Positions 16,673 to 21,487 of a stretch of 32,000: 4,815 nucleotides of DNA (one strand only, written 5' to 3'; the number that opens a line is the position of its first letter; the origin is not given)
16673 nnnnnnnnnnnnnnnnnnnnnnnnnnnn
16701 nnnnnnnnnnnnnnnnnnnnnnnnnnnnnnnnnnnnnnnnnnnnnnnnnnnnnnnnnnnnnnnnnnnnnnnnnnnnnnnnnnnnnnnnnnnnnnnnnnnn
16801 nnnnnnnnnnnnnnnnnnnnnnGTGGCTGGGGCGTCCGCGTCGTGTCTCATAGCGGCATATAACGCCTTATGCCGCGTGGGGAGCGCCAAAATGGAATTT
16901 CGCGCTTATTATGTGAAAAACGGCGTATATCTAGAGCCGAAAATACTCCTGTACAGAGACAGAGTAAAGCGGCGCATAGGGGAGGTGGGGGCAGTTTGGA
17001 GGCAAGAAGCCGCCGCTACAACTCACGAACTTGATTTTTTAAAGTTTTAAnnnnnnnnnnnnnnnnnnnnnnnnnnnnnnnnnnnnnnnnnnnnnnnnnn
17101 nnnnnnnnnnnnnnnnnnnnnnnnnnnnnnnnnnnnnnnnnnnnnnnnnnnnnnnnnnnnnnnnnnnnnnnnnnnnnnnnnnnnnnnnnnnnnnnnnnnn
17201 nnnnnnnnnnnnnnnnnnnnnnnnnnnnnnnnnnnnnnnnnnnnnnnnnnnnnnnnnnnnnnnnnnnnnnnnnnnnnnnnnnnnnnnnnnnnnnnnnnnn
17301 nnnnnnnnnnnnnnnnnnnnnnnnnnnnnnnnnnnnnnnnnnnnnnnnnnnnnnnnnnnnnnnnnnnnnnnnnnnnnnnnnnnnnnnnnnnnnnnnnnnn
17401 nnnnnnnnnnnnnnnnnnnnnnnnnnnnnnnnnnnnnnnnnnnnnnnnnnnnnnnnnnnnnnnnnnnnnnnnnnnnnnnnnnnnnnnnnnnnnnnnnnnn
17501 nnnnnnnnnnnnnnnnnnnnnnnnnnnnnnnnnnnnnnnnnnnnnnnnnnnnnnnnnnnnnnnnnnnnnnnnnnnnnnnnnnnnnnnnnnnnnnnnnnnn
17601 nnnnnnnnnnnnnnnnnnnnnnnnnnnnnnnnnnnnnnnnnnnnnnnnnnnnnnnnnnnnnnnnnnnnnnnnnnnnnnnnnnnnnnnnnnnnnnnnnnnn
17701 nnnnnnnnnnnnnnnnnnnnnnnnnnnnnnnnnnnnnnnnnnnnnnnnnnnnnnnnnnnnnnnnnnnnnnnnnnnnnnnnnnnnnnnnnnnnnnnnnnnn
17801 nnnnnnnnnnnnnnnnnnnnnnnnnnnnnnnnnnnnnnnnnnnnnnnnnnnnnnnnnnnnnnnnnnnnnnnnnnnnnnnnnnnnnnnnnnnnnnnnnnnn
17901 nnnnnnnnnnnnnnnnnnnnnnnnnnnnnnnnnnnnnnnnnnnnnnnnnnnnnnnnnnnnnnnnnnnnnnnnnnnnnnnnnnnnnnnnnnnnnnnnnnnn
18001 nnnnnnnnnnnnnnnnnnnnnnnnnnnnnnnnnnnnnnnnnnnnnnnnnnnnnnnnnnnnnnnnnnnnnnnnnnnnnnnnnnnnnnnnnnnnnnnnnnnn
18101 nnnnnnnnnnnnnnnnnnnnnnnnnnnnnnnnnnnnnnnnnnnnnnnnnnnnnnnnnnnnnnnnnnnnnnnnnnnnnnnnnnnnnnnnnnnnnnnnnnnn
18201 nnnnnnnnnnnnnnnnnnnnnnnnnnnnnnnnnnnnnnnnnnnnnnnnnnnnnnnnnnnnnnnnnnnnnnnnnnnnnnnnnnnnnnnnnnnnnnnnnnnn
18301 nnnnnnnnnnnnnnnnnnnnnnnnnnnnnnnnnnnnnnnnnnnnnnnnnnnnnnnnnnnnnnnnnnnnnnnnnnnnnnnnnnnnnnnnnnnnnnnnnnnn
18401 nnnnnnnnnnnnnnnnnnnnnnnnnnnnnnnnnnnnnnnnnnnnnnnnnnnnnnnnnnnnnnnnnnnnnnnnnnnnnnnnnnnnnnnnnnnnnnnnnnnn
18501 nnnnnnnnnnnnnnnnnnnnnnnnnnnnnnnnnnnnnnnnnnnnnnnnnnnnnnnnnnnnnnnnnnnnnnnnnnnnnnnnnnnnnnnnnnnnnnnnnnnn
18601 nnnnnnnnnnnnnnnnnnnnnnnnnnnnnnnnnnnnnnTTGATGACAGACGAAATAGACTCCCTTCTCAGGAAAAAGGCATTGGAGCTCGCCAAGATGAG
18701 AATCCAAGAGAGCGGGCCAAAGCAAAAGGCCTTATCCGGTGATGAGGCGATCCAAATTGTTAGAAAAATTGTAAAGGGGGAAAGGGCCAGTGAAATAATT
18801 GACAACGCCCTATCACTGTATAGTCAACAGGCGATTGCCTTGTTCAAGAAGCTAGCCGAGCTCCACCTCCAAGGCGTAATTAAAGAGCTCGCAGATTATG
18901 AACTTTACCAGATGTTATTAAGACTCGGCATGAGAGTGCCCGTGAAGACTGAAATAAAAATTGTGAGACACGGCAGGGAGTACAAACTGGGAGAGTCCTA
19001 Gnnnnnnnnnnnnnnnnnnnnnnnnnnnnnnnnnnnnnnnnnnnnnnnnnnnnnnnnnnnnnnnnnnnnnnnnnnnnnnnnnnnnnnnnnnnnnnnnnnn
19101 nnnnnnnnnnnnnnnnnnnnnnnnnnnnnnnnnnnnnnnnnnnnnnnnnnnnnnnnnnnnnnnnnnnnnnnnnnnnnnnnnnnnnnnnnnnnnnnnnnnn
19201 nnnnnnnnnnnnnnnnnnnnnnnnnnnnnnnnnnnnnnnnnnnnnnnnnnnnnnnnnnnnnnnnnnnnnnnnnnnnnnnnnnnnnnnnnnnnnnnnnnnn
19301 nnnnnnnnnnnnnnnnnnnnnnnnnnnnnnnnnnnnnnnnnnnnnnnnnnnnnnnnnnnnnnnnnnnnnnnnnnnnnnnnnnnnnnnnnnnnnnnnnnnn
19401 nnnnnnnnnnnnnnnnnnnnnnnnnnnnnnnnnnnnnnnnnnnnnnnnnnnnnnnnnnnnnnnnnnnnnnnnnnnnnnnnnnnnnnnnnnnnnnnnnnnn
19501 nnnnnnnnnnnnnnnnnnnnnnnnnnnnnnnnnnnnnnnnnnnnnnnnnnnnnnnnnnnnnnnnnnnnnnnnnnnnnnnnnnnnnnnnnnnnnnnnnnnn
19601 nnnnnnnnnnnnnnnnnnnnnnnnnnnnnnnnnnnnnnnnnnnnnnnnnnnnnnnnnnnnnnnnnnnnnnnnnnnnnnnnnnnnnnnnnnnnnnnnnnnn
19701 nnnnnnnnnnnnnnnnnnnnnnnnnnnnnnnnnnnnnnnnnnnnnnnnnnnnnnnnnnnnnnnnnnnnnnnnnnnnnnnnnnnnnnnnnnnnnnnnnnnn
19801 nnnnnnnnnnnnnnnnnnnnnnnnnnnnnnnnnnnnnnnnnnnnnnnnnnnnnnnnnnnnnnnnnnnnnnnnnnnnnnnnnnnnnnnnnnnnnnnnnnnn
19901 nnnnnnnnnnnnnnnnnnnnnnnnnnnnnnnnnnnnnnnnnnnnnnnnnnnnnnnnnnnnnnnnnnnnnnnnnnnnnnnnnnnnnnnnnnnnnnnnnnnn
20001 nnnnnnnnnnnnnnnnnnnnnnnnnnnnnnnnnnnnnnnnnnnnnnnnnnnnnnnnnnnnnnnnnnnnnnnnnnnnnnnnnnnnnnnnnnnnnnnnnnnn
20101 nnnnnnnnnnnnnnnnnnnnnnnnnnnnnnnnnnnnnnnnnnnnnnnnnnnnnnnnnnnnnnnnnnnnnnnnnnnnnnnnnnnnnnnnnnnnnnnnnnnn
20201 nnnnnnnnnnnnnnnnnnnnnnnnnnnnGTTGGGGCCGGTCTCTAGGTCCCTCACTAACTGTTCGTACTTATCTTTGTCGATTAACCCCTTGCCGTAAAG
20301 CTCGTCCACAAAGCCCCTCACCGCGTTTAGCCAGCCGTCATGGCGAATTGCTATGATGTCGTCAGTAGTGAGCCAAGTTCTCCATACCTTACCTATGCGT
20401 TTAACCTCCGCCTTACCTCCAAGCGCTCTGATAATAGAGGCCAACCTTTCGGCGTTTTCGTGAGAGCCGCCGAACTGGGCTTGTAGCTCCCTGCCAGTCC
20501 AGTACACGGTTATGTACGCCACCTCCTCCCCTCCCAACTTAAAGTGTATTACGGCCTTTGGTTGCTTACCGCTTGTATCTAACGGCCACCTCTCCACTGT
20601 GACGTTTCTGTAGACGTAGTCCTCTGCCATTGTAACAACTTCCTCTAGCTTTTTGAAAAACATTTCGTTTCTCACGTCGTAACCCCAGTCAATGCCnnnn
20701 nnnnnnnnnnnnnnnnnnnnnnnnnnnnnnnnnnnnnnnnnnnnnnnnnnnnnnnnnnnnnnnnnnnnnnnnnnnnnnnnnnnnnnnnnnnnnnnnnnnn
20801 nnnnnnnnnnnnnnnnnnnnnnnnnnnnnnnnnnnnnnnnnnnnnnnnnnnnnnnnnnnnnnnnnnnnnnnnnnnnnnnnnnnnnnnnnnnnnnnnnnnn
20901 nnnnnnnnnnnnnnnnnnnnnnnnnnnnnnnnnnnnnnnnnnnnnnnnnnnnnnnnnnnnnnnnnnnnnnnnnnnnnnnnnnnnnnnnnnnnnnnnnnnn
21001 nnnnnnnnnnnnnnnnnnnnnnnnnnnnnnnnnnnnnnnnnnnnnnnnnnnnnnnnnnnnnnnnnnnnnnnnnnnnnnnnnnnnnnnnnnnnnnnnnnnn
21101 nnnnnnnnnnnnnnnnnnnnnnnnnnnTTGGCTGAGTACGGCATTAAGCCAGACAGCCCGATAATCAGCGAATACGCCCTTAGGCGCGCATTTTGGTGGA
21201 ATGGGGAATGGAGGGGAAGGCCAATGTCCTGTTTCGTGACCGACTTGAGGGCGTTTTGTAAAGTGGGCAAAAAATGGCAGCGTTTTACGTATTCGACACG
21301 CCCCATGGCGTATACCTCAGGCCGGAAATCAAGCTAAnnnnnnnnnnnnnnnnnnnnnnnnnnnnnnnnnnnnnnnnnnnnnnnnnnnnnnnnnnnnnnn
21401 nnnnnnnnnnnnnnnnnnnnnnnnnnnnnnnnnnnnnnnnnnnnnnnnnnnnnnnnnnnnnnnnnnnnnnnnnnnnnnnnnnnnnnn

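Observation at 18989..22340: Cassette 3 is bracketed by a 20-bp direct repeat holding the overlapping stop codons of two convergent genes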

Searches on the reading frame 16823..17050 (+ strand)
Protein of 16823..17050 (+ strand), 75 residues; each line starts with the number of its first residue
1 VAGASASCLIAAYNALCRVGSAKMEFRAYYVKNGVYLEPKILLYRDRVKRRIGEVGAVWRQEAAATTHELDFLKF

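Call 27: search_protein_families(library=pfam, proteins=[window:16823-17050:+], max_evalue=1)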
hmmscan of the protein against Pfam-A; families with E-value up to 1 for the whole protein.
window:16823-17050:+ (75 aa): 1 family
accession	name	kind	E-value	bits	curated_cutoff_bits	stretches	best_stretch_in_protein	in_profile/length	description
PF07903.16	PaRep2a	-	2.9e-13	50.2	25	1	2-49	68-115/122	PaRep2a protein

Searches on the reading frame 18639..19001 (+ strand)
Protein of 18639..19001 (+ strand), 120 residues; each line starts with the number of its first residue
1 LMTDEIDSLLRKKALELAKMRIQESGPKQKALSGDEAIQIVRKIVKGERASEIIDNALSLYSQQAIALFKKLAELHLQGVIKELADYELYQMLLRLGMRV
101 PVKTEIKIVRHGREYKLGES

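Call 5: search_protein_families(library=pfam, proteins=[window:18639-19001:+], max_evalue=0.01)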
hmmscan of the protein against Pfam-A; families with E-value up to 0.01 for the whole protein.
window:18639-19001:+ (120 aa): 0 families

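Call 9: find_related_loci(query=window:18642-18998:+, collection=genome_contigs, flank=10000)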
Query window:18642-18998:+ (119 aa) in genome_contigs; peptide patterns used: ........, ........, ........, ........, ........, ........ (x = any residue, [..] = any of these).
500 stretches matched a pattern; 5 encode a relative of the query (tblastn E <= 1e-3); 5 distinct loci.
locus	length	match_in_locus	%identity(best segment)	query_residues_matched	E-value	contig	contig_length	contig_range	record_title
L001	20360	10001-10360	76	1-119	1e-58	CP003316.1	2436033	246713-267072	Pyrobaculum oguniense TE7, complete genome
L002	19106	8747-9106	66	1-119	1e-51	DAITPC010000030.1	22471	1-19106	MAG TPA_asm: Pyrobaculum sp. isolate CTOTU25734 NODE_104_length_22471_cov_159.948608, whole genome shotgun sequence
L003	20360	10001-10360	66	1-119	1e-50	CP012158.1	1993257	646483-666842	Pyrobaculum sp. WP30, complete genome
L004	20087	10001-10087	63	68-95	1e-5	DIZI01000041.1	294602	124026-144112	MAG TPA_asm: Paludibacter sp. UBA6032 UBA6032_contig_38, whole genome shotgun sequence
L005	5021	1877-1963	63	68-95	1e-5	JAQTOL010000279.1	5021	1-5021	MAG: Paludibacter sp. isolate STA_87 NODE_42159_length_5021_cov_2.957295_Sandtown_A, whole genome shotgun sequence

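Call 15: find_encoding_contigs(protein=window:18642-19001:+, flank=10000, max_places=10)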
Protein window:18642-19001:+ (119 aa): 23 contigs read that carry it; 10 places shown.
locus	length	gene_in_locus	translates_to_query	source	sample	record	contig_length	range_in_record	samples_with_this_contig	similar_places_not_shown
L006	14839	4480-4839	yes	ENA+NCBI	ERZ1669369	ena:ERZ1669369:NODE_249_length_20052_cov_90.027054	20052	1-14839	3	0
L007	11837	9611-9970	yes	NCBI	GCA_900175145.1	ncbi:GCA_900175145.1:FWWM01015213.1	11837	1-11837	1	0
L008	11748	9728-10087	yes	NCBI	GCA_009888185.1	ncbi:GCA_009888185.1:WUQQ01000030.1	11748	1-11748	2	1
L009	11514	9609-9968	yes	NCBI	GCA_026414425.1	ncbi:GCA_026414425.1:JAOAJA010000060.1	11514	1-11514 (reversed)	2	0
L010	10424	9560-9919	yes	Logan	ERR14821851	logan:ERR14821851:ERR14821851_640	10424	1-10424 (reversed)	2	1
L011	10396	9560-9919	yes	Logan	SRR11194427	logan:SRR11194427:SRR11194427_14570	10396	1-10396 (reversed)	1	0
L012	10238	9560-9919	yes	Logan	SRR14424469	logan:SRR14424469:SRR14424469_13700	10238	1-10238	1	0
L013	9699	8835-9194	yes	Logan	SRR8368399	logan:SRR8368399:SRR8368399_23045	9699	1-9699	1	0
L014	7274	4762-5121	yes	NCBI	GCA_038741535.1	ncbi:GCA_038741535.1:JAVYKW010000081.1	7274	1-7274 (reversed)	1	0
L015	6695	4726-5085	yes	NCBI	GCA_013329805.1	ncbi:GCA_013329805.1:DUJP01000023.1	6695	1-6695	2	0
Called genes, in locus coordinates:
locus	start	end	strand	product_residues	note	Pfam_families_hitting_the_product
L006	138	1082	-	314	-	PF00145:DNA_methylase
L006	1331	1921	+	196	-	-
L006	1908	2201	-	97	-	-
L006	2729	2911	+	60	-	-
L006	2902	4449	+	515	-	PF03483:B3_4 (weak), PF03484:B5, PF17759:tRNA_synthFbeta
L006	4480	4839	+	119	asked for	-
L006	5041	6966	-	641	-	PF07775:PaRep2b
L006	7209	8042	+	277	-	PF07903:PaRep2a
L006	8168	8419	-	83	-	-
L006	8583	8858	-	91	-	-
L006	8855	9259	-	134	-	PF04073:tRNA_edit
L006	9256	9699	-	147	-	PF01951:Archease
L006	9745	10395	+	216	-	PF00215:OMPdecase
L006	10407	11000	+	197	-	PF13207:AAA_17, PF13238:AAA_18 (weak), PF02223:Thymidylate_kin (faint)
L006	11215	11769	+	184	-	PF01965:DJ-1_PfpI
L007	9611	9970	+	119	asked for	-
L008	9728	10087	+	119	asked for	-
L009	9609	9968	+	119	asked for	-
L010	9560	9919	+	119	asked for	-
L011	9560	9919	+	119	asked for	-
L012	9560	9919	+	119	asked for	-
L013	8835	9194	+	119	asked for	-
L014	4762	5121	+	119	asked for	-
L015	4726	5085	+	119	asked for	-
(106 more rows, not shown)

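Call 66: search_protein_families(library=ncbifam, proteins=[window:18642-19001:+], max_evalue=0.1)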
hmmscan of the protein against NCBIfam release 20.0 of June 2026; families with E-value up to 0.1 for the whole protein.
window:18642-19001:+ (119 aa): 0 families

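Call 70: search_protein_families(library=pfam, proteins=[window:18642-19001:+, L001:10001-10363:+, L002:8747-9109:+], max_evalue=10)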
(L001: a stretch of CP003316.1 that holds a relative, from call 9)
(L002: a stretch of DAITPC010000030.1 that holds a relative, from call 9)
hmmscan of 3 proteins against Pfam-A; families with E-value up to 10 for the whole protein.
window:18642-19001:+ (119 aa): 1 family
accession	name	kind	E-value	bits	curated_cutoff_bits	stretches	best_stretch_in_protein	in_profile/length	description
PF03020.21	LEM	-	0.11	12.5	24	1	80-99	2-21/40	LEM domain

L001:10001-10363:+ (120 aa): 1 family
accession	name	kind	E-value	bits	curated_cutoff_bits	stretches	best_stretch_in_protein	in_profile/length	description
PF01503.22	PRA-PH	-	0.21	12.5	21.3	1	24-94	25-66/86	Phosphoribosyl-ATP pyrophosphohydrolase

L002:8747-9109:+ (120 aa): 2 families
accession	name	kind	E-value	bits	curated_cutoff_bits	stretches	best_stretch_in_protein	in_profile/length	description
PF00619.27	CARD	-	0.065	13.7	23.9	1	35-65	47-78/85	Caspase recruitment domain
PF09055.16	Sod_Ni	-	0.12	13.4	25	1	3-67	15-77/127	Nickel-containing superoxide dismutase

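Call 72: search_solved_structures(query=A3, max_evalue=10, show_alignments=1)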
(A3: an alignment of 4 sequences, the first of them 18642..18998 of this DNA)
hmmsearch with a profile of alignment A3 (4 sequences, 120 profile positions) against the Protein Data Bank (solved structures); distinct sequences matched with E-value up to 10: 2.
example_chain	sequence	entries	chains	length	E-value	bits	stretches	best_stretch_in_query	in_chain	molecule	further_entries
6zu5_LJ0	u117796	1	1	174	0.1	15.8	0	44-60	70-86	uL5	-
9esh_M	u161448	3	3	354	0.4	13.9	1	19-91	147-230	Pre-mRNA-splicing factor cwf5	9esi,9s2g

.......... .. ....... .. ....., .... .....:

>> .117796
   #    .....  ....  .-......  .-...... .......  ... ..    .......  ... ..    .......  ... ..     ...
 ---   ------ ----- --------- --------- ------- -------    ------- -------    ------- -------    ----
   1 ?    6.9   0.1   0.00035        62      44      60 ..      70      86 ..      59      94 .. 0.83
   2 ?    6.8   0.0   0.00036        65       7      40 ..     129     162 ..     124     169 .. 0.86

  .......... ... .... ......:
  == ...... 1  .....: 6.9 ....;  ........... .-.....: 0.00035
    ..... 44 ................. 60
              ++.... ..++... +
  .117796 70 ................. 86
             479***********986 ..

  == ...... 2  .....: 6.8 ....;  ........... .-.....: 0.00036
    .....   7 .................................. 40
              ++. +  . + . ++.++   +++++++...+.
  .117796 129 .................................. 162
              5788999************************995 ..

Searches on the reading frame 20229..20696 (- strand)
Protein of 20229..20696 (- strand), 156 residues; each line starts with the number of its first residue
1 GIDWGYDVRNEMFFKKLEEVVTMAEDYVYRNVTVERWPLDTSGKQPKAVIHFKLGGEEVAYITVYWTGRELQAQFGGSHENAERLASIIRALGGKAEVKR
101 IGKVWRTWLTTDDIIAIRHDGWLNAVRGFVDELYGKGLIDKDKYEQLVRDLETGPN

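Call 57: search_protein_families(library=pfam, proteins=[window:20229-20696:-], max_evalue=10)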
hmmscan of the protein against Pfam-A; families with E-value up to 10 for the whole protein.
window:20229-20696:- (156 aa): 1 family
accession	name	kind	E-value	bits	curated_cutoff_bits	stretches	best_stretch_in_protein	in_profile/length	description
PF07775.16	PaRep2b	-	2.2e-83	281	20.4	1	1-156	38-193/512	PaRep2b protein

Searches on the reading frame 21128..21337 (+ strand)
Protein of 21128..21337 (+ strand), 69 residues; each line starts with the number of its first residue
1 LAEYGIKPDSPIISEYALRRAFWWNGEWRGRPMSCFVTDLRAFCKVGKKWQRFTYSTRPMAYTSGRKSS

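Call 27: search_protein_families(library=pfam, proteins=[window:21128-21337:+], max_evalue=1)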
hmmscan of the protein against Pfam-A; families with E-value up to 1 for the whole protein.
window:21128-21337:+ (69 aa): 1 family
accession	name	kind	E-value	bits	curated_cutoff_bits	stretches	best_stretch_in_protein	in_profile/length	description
PF07903.16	PaRep2a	-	3.2e-23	82.3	25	1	2-57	42-96/122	PaRep2a protein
